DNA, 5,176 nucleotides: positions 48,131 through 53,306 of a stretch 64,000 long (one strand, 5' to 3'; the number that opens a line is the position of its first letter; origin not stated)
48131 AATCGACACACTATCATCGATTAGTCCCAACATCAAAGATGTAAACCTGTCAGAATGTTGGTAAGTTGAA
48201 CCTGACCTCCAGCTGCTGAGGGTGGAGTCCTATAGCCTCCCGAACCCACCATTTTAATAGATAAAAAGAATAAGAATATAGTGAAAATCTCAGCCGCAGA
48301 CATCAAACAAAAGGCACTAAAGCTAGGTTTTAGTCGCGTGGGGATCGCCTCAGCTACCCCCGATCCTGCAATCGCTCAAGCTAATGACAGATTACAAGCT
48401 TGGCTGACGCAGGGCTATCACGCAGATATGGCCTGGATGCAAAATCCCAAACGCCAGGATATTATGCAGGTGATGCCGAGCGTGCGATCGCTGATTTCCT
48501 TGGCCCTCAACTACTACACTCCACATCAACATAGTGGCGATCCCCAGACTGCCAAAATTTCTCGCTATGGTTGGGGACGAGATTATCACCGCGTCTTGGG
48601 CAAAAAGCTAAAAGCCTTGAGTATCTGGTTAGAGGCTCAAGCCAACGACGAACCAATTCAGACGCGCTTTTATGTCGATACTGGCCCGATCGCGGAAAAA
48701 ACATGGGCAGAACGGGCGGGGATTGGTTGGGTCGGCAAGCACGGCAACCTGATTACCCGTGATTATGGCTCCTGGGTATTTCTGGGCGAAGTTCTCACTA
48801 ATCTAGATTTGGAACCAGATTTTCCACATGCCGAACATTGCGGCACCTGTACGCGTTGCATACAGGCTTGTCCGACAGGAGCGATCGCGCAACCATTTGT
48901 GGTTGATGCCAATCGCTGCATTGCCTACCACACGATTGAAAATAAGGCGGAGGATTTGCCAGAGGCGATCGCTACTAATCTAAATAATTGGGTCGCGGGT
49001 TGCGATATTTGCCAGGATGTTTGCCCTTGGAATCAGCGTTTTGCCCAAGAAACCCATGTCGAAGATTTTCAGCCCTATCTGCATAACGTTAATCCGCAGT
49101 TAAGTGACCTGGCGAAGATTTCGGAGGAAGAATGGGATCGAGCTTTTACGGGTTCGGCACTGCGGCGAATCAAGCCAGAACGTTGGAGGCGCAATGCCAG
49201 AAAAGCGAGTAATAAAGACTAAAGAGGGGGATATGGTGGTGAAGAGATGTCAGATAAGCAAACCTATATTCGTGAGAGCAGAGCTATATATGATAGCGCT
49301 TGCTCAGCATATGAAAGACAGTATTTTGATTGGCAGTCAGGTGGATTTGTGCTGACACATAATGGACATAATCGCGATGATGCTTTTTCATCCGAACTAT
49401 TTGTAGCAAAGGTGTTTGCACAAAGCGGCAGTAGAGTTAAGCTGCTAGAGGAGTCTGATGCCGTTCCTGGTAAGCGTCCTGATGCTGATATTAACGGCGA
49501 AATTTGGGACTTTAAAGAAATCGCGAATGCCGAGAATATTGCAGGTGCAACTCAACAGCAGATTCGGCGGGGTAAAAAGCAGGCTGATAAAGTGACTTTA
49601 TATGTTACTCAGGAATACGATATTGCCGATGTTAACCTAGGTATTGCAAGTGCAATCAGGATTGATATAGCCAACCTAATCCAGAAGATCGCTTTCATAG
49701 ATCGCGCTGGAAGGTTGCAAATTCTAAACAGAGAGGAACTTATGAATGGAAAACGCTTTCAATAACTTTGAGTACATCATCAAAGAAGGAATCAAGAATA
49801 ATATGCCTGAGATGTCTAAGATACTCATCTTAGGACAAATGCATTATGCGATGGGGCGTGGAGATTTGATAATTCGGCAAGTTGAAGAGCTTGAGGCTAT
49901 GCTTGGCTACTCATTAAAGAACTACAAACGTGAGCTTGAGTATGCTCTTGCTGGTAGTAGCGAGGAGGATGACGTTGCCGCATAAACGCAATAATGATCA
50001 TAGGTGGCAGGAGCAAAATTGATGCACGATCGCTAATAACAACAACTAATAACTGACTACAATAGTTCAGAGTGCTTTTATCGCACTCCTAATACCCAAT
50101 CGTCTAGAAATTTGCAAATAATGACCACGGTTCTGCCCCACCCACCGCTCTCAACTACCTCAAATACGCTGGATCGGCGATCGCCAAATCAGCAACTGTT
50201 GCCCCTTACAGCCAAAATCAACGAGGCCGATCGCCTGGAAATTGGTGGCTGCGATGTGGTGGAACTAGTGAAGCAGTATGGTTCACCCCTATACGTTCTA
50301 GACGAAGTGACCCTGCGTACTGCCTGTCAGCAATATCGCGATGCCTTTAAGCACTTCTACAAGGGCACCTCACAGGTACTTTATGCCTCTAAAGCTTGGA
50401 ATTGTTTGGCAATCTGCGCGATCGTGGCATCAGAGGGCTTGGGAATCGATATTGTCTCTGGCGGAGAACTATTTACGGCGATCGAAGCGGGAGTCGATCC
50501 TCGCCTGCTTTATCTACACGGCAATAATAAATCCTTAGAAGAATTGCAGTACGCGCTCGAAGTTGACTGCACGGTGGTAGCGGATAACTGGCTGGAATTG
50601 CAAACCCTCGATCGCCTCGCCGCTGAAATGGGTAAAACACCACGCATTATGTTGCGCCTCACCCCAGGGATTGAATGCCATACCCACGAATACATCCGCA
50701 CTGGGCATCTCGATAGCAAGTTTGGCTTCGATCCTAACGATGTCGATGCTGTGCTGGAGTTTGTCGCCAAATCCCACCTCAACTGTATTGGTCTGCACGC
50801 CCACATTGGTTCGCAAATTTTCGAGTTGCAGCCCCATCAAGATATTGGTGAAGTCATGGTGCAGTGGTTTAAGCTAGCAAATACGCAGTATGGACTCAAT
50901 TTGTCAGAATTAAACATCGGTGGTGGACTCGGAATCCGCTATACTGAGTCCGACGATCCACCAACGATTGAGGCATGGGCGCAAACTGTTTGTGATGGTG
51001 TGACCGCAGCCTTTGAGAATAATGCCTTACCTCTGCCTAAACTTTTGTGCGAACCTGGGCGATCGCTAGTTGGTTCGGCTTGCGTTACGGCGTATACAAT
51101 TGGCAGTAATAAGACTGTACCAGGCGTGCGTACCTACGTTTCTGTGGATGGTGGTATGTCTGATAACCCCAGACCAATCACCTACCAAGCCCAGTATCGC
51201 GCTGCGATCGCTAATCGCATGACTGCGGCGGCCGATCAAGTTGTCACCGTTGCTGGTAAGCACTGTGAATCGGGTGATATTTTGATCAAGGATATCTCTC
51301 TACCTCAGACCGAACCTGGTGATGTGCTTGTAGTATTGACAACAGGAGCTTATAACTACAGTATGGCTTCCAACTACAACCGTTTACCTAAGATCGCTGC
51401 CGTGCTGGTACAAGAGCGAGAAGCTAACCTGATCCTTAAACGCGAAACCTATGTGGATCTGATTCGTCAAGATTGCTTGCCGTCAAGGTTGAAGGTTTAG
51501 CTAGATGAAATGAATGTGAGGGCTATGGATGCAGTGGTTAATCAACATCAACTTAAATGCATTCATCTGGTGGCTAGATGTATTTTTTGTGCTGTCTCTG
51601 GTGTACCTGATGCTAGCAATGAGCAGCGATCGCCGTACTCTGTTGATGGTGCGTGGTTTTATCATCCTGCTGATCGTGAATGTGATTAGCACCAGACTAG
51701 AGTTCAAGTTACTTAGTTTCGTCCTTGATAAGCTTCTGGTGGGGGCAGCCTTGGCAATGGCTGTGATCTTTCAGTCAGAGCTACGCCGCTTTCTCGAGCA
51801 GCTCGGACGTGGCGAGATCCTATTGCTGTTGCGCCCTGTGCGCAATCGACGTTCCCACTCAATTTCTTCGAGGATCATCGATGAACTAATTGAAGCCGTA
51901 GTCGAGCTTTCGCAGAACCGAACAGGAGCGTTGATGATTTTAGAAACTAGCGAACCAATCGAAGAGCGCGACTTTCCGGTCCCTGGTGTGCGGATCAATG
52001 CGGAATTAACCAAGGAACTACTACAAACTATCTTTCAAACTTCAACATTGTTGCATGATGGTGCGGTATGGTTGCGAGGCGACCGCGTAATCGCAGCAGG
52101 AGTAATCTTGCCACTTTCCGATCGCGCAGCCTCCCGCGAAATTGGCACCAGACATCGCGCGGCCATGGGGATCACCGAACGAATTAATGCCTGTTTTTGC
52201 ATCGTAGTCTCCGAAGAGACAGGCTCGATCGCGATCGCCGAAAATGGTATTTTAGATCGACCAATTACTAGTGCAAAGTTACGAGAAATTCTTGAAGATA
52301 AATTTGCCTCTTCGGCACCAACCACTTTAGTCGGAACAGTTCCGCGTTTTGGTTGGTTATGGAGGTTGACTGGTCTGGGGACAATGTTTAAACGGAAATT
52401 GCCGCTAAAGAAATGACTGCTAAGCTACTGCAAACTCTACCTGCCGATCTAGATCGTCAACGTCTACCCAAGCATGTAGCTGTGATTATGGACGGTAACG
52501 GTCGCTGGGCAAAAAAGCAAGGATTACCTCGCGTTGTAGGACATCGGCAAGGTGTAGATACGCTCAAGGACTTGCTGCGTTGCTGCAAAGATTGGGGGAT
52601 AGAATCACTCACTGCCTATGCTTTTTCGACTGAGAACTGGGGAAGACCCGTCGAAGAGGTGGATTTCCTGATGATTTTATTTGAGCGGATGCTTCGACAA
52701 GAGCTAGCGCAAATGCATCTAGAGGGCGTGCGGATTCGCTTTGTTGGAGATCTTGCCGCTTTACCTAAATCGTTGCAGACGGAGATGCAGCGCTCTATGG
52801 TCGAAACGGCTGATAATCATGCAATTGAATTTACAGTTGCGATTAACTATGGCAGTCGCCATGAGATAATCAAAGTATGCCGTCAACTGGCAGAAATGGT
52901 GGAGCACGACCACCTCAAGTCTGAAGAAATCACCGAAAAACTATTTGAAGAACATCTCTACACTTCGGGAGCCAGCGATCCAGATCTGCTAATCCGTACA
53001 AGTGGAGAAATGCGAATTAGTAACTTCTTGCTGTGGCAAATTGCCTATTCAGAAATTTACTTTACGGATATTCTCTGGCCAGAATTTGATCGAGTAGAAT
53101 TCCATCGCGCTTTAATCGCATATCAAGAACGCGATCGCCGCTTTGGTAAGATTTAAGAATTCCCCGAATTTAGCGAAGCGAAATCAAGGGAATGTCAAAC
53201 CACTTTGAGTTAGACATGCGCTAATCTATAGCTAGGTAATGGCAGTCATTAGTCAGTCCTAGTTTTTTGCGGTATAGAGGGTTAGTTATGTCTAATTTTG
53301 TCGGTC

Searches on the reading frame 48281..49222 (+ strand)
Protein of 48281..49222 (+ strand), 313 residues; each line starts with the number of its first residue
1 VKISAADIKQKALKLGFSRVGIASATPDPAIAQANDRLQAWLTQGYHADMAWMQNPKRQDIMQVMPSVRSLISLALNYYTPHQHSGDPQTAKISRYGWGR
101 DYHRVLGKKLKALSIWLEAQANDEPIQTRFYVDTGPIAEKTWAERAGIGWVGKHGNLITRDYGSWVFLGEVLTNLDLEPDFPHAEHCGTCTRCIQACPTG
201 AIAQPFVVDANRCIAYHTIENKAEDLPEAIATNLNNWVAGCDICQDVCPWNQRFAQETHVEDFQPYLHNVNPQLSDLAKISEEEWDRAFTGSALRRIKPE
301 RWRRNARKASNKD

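Call 22: search_protein_families(library=pfam, max_evalue=0.000001, proteins=[window:48281-49222:+])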
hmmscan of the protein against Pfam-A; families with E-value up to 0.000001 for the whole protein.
window:48281-49222:+ (313 aa): 2 families
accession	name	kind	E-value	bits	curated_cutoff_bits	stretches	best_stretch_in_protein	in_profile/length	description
PF08331.15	QueG_DUF1730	-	2.9e-24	85.2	25.1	1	58-134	1-77/77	Epoxyqueuosine reductase QueG, DUF1730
PF13484.11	Fer4_16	-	3.4e-21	76.2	30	1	186-251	1-66/66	4Fe-4S double cluster binding domain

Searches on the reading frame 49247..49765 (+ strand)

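Call 23: search_protein_families(library=pfam, max_evalue=0.000001, proteins=[window:49247-49765:+])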
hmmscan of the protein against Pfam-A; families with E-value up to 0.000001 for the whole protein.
window:49247-49765:+ (172 aa): 1 family
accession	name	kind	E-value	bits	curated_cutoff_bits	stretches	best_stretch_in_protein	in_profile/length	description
PF18451.7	CdiA_C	-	2.7e-13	50.3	26.6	1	76-155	1-79/81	Contact-dependent growth inhibition CdiA C-terminal domain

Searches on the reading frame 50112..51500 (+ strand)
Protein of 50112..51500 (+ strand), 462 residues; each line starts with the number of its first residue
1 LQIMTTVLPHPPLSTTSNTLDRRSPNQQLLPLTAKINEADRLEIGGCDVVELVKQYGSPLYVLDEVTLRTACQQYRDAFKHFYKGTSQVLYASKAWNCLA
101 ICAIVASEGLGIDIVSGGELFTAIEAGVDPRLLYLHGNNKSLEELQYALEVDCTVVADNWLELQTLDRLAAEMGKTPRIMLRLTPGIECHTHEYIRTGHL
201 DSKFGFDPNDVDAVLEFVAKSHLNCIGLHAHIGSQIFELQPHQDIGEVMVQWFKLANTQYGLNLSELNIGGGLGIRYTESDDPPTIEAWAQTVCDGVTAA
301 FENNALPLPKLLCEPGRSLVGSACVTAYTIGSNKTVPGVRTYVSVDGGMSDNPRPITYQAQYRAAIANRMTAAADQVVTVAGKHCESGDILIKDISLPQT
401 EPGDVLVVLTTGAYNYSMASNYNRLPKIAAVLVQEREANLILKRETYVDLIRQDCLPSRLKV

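Call 23: search_protein_families(library=pfam, max_evalue=0.000001, proteins=[window:50112-51500:+])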
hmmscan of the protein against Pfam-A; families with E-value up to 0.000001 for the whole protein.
window:50112-51500:+ (462 aa): 2 families
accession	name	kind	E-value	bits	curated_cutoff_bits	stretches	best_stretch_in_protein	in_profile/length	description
PF02784.22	Orn_Arg_deC_N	-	6e-54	183.5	23.4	1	71-320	7-246/247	Pyridoxal-dependent decarboxylase, pyridoxal binding domain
PF00278.28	Orn_DAP_Arg_deC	-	4.8e-17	62.4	23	1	154-412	5-95/95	Pyridoxal-dependent decarboxylase, C-terminal sheet domain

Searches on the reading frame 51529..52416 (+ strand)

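Call 23: search_protein_families(library=pfam, max_evalue=0.000001, proteins=[window:51529-52416:+])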
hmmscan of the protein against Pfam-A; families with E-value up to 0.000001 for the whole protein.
window:51529-52416:+ (295 aa): 1 family
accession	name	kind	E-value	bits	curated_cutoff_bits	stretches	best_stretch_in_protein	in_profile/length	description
PF02457.21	DAC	-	8.1e-36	122.7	27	1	122-240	2-117/119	DisA bacterial checkpoint controller nucleotide-binding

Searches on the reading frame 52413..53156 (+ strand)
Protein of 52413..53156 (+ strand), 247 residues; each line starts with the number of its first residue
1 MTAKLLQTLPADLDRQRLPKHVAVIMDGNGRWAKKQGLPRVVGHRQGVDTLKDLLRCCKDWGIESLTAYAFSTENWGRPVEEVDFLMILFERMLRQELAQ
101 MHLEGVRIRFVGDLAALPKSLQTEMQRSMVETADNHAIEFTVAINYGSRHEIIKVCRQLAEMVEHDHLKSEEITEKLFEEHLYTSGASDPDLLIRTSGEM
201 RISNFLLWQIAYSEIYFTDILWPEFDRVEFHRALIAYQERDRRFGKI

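Call 23: search_protein_families(library=pfam, max_evalue=0.000001, proteins=[window:52413-53156:+])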
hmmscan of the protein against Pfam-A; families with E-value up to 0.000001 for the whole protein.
window:52413-53156:+ (247 aa): 1 family
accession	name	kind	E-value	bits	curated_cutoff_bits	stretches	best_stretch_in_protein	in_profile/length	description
PF01255.24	Prenyltransf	-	3.4e-88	295.3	27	1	25-245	1-219/219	Putative undecaprenyl diphosphate synthase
